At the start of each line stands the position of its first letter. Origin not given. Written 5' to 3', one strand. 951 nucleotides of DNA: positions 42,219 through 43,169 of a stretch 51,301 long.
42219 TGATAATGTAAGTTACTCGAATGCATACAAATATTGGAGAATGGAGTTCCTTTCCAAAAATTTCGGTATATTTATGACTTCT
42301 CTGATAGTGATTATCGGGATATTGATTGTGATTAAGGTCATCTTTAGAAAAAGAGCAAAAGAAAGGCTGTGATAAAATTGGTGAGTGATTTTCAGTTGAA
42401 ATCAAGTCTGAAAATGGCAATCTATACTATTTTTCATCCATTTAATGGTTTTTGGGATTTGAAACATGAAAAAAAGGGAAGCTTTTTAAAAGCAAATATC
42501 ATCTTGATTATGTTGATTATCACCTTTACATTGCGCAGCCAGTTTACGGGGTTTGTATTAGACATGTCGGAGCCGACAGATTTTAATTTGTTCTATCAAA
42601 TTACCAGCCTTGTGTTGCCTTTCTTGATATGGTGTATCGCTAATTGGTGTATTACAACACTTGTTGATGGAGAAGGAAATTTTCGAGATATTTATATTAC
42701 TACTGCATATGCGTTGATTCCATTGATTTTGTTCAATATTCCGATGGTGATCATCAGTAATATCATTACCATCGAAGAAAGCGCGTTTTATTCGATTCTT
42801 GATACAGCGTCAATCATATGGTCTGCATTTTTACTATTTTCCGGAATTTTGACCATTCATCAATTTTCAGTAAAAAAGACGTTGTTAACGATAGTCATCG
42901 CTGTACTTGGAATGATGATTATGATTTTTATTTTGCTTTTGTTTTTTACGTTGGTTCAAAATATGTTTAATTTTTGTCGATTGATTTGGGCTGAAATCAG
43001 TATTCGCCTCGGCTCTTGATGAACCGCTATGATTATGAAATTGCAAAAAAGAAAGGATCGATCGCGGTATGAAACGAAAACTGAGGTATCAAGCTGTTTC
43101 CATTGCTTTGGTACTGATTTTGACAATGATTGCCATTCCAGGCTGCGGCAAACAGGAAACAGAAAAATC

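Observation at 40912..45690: Second, diverged copy of the same triad (copy B) shows which residues are under constraint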

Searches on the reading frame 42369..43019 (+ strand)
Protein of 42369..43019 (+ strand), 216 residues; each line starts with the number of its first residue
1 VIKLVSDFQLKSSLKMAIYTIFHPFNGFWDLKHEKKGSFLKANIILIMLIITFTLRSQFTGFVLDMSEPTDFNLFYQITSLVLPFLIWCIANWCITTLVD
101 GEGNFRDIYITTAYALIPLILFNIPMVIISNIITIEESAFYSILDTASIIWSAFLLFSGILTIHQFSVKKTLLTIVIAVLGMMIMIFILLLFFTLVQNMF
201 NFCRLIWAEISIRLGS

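Call 4: search_protein_families(library=pfam, proteins=[window:42369-43019:+], max_evalue=0.01)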
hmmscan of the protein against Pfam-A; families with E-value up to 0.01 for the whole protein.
window:42369-43019:+ (216 aa): 1 family
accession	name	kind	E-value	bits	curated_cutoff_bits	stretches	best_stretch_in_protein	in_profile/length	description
PF04893.22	Yip1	-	2.3e-16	60.6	28.6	1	19-189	2-172/173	Yip1 domain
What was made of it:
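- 42369..43019 (+): Copy B Yip1-family membrane protein (216 aa, five predicted TM helices). Pfam Yip1 2.3e-16 (call 4).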

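Call 9: search_protein_families(library=ncbifam, proteins=[window:42369-43019:+], max_evalue=0.01)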
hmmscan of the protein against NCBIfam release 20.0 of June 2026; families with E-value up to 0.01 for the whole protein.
window:42369-43019:+ (216 aa): 0 families

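Call 13: search_solved_structures(query=window:42369-43019:+, max_evalue=1)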
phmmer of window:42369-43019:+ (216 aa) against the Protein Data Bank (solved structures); distinct sequences matched with E-value up to 1: 0.

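Call 20: find_homologous_proteins(query=window:42369-43019:+, max_evalue=0.00001)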
Query window:42369-43019:+ (216 aa): 177 proteins with E <= 0.00001 among 600 candidates; the best 120 are listed.
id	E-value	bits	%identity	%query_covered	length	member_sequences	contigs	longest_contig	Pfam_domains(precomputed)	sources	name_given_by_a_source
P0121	8.9e-129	446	98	100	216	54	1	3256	PF04893.23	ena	-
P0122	4.0e-91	323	72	94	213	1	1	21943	PF04893.23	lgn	-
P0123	4.7e-88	312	67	96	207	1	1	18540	PF04893.23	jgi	-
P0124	1.2e-82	295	64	95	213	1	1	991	PF04893.23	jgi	-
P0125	1.4e-75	272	62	95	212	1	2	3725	PF04893.23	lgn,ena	-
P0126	2.6e-75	271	59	94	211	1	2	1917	PF04893.23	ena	-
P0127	8.2e-75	269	56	96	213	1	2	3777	PF04893.23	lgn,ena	-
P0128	3.9e-74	267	55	95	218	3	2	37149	PF04893.23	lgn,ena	-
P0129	2.1e-73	265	55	96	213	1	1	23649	PF04893.23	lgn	-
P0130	1.2e-72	262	58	94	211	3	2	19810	PF04893.23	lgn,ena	-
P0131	2.3e-72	261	53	95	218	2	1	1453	PF04893.23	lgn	-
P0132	4.6e-72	260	54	94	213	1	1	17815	PF04893.23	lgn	-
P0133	2.1e-71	258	56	94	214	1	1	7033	PF04893.23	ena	-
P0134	3.2e-71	258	53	95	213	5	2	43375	PF04893.23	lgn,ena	-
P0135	9.5e-71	256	56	94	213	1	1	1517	PF04893.23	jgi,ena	-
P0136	2.2e-70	255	55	94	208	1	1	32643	PF04893.23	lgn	-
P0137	5.8e-70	253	54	94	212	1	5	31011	PF04893.23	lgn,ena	-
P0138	6.9e-70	253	54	93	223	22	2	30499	PF04893.23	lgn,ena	-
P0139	9.2e-70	253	54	94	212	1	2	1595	PF04893.23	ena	-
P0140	2.1e-69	252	53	95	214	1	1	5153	PF04893.23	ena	-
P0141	2.5e-69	251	54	94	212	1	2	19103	PF04893.23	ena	-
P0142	8.3e-69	250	53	94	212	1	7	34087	PF04893.23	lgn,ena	-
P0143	8.7e-69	250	52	95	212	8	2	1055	PF04893.23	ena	-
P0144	1.0e-68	249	53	94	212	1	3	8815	PF04893.23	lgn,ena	-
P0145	1.1e-68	249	54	94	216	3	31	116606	PF04893.23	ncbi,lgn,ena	-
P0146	1.3e-68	249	58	95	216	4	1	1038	PF04893.23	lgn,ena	-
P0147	1.5e-68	249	53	94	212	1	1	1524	PF04893.23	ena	-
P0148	1.6e-68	249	53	94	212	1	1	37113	PF04893.23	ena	-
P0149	1.6e-68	249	55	95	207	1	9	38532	PF04893.23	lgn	-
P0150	1.8e-68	249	60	89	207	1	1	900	PF04893.23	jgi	jgi:hypothetical protein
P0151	1.9e-68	248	53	94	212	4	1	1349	PF04893.23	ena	-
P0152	2.0e-68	248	53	94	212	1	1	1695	PF04893.23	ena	-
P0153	2.6e-68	248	51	94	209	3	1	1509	PF04893.23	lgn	-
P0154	3.0e-68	248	53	95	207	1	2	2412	PF04893.23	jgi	-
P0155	4.2e-68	247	53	94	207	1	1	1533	PF04893.23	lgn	-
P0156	7.3e-68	247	50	94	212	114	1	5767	PF04893.23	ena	-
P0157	9.7e-68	246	54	95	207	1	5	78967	PF04893.23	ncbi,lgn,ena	-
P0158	1.0e-67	246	53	95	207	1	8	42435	PF04893.23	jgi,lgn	jgi:hypothetical protein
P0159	1.5e-67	246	53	94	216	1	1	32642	PF04893.23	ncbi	-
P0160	1.7e-67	245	49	94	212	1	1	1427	PF04893.23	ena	-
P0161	2.4e-67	245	49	95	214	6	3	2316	PF04893.23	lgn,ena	-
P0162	2.4e-67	245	52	95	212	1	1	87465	PF04893.23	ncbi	ncbi:MAG: Yip1 family protein [Saccharofermentanales bacterium]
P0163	2.9e-67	245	49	95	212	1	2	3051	PF04893.23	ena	-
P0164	3.1e-67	244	50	94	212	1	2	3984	PF04893.23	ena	-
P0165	3.6e-67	244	50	94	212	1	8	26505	PF04893.23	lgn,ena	-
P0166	3.7e-67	244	49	94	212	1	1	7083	PF04893.23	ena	-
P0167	4.8e-67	244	50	95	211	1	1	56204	PF04893.23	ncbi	-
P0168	5.1e-67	244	54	94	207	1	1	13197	PF04893.23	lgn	-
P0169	5.9e-67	244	50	94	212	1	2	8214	PF04893.23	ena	-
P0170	6.2e-67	244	55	90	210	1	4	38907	PF04893.23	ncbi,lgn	-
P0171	6.3e-67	243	55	90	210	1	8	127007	PF04893.23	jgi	jgi:hypothetical protein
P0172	7.9e-67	243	50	94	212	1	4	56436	PF04893.23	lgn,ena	-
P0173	8.1e-67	243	50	94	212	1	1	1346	PF04893.23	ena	-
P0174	9.1e-67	243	50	94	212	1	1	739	PF04893.23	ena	-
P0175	1.1e-66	243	52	95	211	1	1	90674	PF04893.23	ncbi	-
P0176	2.0e-66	242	53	95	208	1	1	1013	PF04893.23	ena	-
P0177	2.9e-66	241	49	94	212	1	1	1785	PF04893.23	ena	-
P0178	2.9e-66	241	52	95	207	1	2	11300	PF04893.23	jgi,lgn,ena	-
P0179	2.9e-66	241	52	95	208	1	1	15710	PF04893.23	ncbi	-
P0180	3.2e-66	241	50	95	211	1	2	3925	PF04893.23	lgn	-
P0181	3.9e-66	241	49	94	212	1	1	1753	PF04893.23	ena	-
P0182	3.9e-66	241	49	94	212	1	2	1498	PF04893.23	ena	-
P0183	4.3e-66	241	50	95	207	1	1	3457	PF04893.23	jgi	jgi:hypothetical protein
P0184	5.3e-66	240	50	94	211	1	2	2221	PF04893.23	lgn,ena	-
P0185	6.0e-66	240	50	95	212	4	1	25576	PF04893.23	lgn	-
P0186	8.4e-66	240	52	95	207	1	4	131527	PF04893.23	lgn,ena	-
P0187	1.3e-65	239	53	95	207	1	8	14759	PF04893.23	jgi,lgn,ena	-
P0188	1.6e-65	239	51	95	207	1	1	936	PF04893.23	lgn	-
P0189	3.2e-65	238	50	95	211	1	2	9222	PF04893.23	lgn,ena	-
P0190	4.1e-65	238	49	94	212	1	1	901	PF04893.23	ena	-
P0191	6.3e-65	237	55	95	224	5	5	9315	PF04893.23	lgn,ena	-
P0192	8.4e-65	237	50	95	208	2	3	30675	PF04893.23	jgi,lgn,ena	jgi:hypothetical protein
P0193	1.2e-64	236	49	95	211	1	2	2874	PF04893.23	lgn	-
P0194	1.3e-64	236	51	94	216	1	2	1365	PF04893.23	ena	-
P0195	1.9e-64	235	50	94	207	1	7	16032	PF04893.23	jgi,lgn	jgi:hypothetical protein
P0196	2.0e-64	235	52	93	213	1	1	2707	PF04893.23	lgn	-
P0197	2.2e-64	235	51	95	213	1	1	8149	PF04893.23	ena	-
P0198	2.3e-64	235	50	94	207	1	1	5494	PF04893.23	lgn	-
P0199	3.0e-64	235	51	94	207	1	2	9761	PF04893.23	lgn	-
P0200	3.6e-64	234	50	94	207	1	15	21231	PF04893.23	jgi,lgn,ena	jgi:hypothetical protein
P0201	4.7e-64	234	50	94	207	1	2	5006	PF04893.23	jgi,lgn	jgi:hypothetical protein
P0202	5.5e-64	234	50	94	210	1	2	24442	PF04893.23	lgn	-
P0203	6.3e-64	234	51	94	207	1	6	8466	PF04893.23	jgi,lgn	jgi:hypothetical protein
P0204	7.0e-64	234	51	90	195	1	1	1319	PF04893.23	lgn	-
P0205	7.3e-64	233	50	94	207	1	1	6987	PF04893.23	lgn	-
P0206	8.8e-64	233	50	94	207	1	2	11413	PF04893.23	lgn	-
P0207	9.2e-64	233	50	88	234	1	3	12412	PF04893.23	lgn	-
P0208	9.3e-64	233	51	88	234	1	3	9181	PF04893.23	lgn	-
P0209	1.0e-63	233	50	94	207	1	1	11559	PF04893.23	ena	-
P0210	1.1e-63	233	49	94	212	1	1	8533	PF04893.23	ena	-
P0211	1.1e-63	233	52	94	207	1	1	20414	PF04893.23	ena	-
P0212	1.2e-63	233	50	94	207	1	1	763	PF04893.23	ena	-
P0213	1.6e-63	232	50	93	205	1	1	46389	PF04893.23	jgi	jgi:hypothetical protein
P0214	1.7e-63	232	51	94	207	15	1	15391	PF04893.23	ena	-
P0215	1.8e-63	232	53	95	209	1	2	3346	PF04893.23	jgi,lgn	-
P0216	2.0e-63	232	49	95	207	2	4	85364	PF04893.23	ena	-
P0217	3.0e-63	231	52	94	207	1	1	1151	PF04893.23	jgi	-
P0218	3.0e-63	231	50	94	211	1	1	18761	PF04893.23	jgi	jgi:hypothetical protein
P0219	3.5e-63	231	51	94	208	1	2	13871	PF04893.23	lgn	-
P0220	3.8e-63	231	51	94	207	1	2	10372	PF04893.23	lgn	-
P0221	4.3e-63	231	50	95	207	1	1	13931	PF04893.23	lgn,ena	-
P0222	4.9e-63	231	48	94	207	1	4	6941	PF04893.23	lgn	-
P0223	5.5e-63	231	51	95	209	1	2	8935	PF04893.23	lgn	-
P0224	1.7e-62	229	49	93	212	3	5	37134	PF04893.23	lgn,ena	-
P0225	1.8e-62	229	53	88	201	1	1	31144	PF04893.23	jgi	jgi:hypothetical protein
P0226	1.9e-62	229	49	95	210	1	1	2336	PF04893.23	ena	-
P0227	2.1e-62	229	51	94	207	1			PF04893.23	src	-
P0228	2.2e-62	229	50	94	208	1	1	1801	PF04893.23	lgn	-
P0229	2.2e-62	229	52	94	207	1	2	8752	PF04893.23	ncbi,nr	ncbi:MAG: YIP1 family protein [Firmicutes bacterium]|nr:YIP1 family protein [Bacillota bacterium]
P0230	3.2e-62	228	52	94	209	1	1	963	PF04893.23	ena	-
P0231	5.6e-62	227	51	94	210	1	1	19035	PF04893.23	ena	-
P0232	1.2e-61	226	50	94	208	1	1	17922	PF04893.23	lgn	-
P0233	1.2e-61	226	50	94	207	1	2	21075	PF04893.23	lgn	-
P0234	1.9e-61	226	51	94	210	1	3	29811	PF04893.23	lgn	-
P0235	4.1e-61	225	49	99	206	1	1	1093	PF04893.23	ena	-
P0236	4.6e-61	224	51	95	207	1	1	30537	PF04893.23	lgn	-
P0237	5.4e-61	224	50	94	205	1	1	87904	PF04893.23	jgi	jgi:hypothetical protein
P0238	7.2e-61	224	49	81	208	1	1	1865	PF04893.23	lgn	-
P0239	7.6e-61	224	49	95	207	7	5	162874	PF04893.23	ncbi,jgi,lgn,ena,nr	ncbi:MAG TPA: Yip1 family protein [Candidatus Atribacteria bacterium]|nr:Yip1 family protein [Candid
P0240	1.7e-60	222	58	81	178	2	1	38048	PF04893.23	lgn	-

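Call 22: find_related_loci(query=A2, collection=genome_contigs, flank=10000)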
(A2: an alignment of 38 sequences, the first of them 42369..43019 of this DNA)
Query A2 (216 aa) in genome_contigs; peptide patterns used: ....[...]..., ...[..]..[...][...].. (x = any residue, [..] = any of these).
598 stretches matched a pattern (row limit reached: there are more); 591 encode a relative of the query (tblastn E <= 1e-3); the best 80 are kept; 80 distinct loci.
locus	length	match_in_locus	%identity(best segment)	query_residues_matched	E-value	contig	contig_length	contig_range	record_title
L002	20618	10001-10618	52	9-214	3e-75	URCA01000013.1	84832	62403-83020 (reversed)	uncultured Ruminococcaceae bacterium isolate UMGS856 genome assembly, contig: NODE_81_length_84832_cov_8.897944, whole g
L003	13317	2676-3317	52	1-214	4e-75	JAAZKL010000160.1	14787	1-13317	MAG: Clostridiaceae bacterium isolate AS22ysBPME_286 85523_AS22, whole genome shotgun sequence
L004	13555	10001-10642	51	1-214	2e-74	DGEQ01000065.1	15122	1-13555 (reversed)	MAG TPA_asm: Hungateiclostridiaceae bacterium UBA3922 UBA3922_contig_4691, whole genome shotgun sequence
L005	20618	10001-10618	49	9-214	7e-74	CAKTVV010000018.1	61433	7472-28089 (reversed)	MAG: uncultured Eubacteriales bacterium isolate REFINED_METABAT215_TOP10_CONTIGS_1500_ASSEMBLY_K77_MERGED__Hadza_MoBio_h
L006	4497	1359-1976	49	9-214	7e-73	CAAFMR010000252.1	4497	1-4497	MAG TPA_asm: Clostridia bacterium, isolate HGM12815, WGS project CAAFMR010000000 data, contig: SRS1596874_189_k141_19557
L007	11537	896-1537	52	1-214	2e-75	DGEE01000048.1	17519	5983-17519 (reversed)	MAG TPA_asm: Hungateiclostridiaceae bacterium UBA3934 UBA3934_contig_11809, whole genome shotgun sequence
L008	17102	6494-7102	53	12-214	2e-72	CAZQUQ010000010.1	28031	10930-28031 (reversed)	MAG TPA_asm: uncultured Oscillospiraceae bacterium isolate SRP167436_co1_27 genome assembly, contig: NODE_2471_length_28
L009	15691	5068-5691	51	7-214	2e-71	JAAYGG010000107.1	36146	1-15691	MAG: Bacillota bacterium isolate AS09scLD_203 131315_AS09, whole genome shotgun sequence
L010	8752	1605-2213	52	12-214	1e-69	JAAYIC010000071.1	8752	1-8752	MAG: Bacillota bacterium isolate AS09scLD_55 86829_AS09, whole genome shotgun sequence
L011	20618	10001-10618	47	9-214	3e-67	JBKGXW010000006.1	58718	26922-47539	MAG: Halanaerobiales bacterium isolate C1M08_10 NODE_88_length_58718_cov_23.741524, whole genome shotgun sequence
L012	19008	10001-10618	48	9-214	6e-66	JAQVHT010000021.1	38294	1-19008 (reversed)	MAG: Clostridia bacterium isolate STE_22 NODE_1953_length_38294_cov_14.523646_Sandtown_E, whole genome shotgun sequence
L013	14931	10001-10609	53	12-214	1e-65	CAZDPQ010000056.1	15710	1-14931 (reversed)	MAG TPA_asm: uncultured Oscillospiraceae bacterium isolate binchicken_co190_421 genome assembly, contig: NODE_6341_lengt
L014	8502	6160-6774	49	9-213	2e-64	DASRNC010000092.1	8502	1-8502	MAG TPA_asm: Bacillota bacterium isolate SMAG_U10232 k141_320869, whole genome shotgun sequence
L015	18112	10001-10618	49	9-214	6e-63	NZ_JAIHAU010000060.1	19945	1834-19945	MAG: Mahella sp. isolate M2_7_6_bin.2 scaffold_1912, whole genome shotgun sequence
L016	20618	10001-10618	46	9-213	2e-62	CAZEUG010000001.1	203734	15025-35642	MAG TPA_asm: uncultured Oscillospiraceae bacterium isolate SRP350583_co3_72 genome assembly, contig: NODE_24_length_2037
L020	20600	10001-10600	47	15-214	1e-61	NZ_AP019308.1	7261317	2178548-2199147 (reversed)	Paenibacillus baekrokdamisoli strain KCTC 33723 chromosome, complete genome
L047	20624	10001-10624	44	6-213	6e-58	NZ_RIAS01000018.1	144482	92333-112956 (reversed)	Paenibacillus amylolyticus strain 27C64 NODE_18_length_144482_cov_18.2247_ID_35, whole genome shotgun sequence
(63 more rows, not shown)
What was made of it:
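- Genomes often carry two or more diverged cassettes (this window; UMGS856; Pristimantibacillus PTI5; call 22).
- Tried and rejected: I used the Yip1 alignment instead (call 22).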

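Call 58: search_protein_families(library=pfam, proteins=[L020:8546-10603:+, L047:2288-3697:+], max_evalue=0.01)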
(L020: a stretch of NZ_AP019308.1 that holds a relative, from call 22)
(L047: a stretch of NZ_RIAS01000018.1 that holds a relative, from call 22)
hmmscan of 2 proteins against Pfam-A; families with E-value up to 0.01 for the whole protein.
L020:8546-10603:+ (685 aa): 6 families
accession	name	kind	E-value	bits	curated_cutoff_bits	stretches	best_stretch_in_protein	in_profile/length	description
PF04893.22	Yip1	-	1.4e-14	54.7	28.6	1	490-659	2-171/173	Yip1 domain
PF01436.27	NHL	-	1.1e-11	44.6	20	1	62-85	3-26/28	NHL repeat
PF08450.18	SGL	-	3.3e-05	24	26.3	1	72-149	146-223/246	SMP-30/Gluconolactonase/LRE-like region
PF17170.10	DUF5128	-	0.0003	20.5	22.9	0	72-150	8-83/321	6-bladed beta-propeller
PF25021.1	TEN_NHL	-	0.00041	19.9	27.1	0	60-87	329-356/357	Teneurin NHL domain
PF07719.23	TPR_2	-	0.0085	16.6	27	0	370-399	4-33/34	Tetratricopeptide repeat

L047:2288-3697:+ (469 aa): 2 families
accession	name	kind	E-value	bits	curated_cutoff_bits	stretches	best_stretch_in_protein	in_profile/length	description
PF01547.30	SBP_bac_1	-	5.7e-25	89.4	26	1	98-369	18-292/307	Bacterial extracellular solute-binding protein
PF13416.11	SBP_bac_8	-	5.6e-19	69.4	27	1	93-368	2-233/279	Bacterial extracellular solute-binding protein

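Call 61: predict_structure(alignment_id=A2)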
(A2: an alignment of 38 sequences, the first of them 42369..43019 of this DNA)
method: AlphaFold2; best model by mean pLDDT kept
length: 216 residues; sequences in the alignment: 38
mean_pLDDT: 90.3   pTM: 0.83
mean pLDDT of the five models: 90.3, 90.0, 89.0, 88.9, 88.8
residues with pLDDT >= 90: 159; 70-90: 40; 50-70: 16; < 50: 1
segments of 3 or more residues with pLDDT < 50: none
pLDDT, mean of each block of 10 residues (from residue 1): 61 90 97 92 96 87 62 89 97 94 94 97 89 78 93 97 95 96 96 97 98 93
secondary structure, 60 per line:
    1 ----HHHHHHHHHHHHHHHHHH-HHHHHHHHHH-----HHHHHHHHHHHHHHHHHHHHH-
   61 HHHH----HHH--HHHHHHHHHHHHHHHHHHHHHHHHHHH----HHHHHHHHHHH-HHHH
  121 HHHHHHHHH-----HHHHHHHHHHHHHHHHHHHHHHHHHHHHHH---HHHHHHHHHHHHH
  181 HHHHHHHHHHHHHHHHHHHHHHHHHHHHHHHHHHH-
elements in order: H5-22 H24-33 H39-59 H61-64 H74-100 H105-115 H117-129 H135-164 H168-215
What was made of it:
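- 42369..43019 (+): AF2 model pLDDT 90.3 (call 61).
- On Yip1 domain family (PF04893): The AF2 model (pLDDT 90.3) has five long helices after an N-terminal amphipathic segment (call 61).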

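Call 67: fold_search(model_id=the predicted structure, library=pdb)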
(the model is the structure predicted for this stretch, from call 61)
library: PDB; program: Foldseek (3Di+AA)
matches with E <= 10: 108; with E <= 0.001: 0
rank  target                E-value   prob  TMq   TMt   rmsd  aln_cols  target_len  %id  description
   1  9g0x_B                1.2e+00  0.06  0.17  0.13  16.4       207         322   15  auxin transporter PIN8 as asymmetric dimer (inward/outward) with 4-CPA bound in the inward vestibule prebinding state (released 2025-04-09)
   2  7etw_B                1.3e+00  0.10  0.19  0.11  17.5       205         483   12  Cryo-EM structure of Scap/Insig complex in the present of digitonin. (released 2021-06-23)
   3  6o7t_h                1.5e+00  0.14  0.19  0.24  10.0       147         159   15  Saccharomyces cerevisiae V-ATPase Vph1-VO (released 2019-04-03)
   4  7db1_A                1.5e+00  0.10  0.17  0.16  16.3       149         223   11  Crystal structure of Drosophila melanogaster Noppera-bo, glutathione S-transferase epsilon 14 (DmGSTE14), in dimedone- (released 2021-02-10)
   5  7dax_A                1.6e+00  0.15  0.16  0.15  11.0        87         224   11  Crystal structure of Drosophila melanogaster Noppera-bo, glutathione S-transferase epsilon 14 (DmGSTE14), in TDP013-bo (released 2021-02-10)
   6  7daz_B                1.9e+00  0.08  0.15  0.15  15.8       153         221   11  Crystal structure of Drosophila melanogaster Noppera-bo, glutathione S-transferase epsilon 14 (DmGSTE14), in TDP015- a (released 2021-02-10)
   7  7r4c_H                1.9e+00  0.05  0.16  0.13  15.2       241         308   12  Bovine complex I in the presence of IM1761092, deactive class v (Composite map) (released 2023-02-08)
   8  7qp9_A                1.9e+00  0.05  0.14  0.10  19.2       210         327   14  Outward-facing apo-form of auxin transporter PIN8 (released 2022-07-06)
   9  9g0w_A                2.0e+00  0.04  0.15  0.11  19.7       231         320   10  auxin transporter PIN8 as asymmetric dimer (inward/outward) with 2,4-D bound in the inward vestibule prebinding state (released 2025-04-09)
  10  6t2t                  2.1e+00  0.07  0.14  0.14  17.2       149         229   10  Crystal structure of Drosophila melanogaster glutathione S-transferase epsilon 14 in complex with glutathione and 2-meth (released 2020-01-29)
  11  6i6h_A                2.3e+00  0.06  0.16  0.16  20.4       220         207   11  Crystal structure of the KDEL receptor in the peptide bound state (released 2019-02-27)
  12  6z0c_B                2.3e+00  0.03  0.12  0.13  18.5       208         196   10  Structure of in silico modelled artificial Maquette-3 protein (released 2021-03-17)
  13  7udn_B                2.4e+00  0.06  0.16  0.13  15.2       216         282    9  Crystal structure of designed helical repeat protein RPB_PLP1_R6 in alternative conformation 2 (released 2023-03-22)
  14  6o7u_j                2.6e+00  0.12  0.21  0.26   8.9       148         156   15  Saccharomyces cerevisiae V-ATPase Stv1-VO (released 2019-04-03)
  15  7egl_A                3.0e+00  0.04  0.17  0.12  19.1       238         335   13  Bicarbonate transporter complex SbtA-SbtB bound to HCO3- (released 2021-05-26)
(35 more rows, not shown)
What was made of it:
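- Tried and rejected: Foldseek of the Yip1 model against PDB: nothing below E = 1 (call 67).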
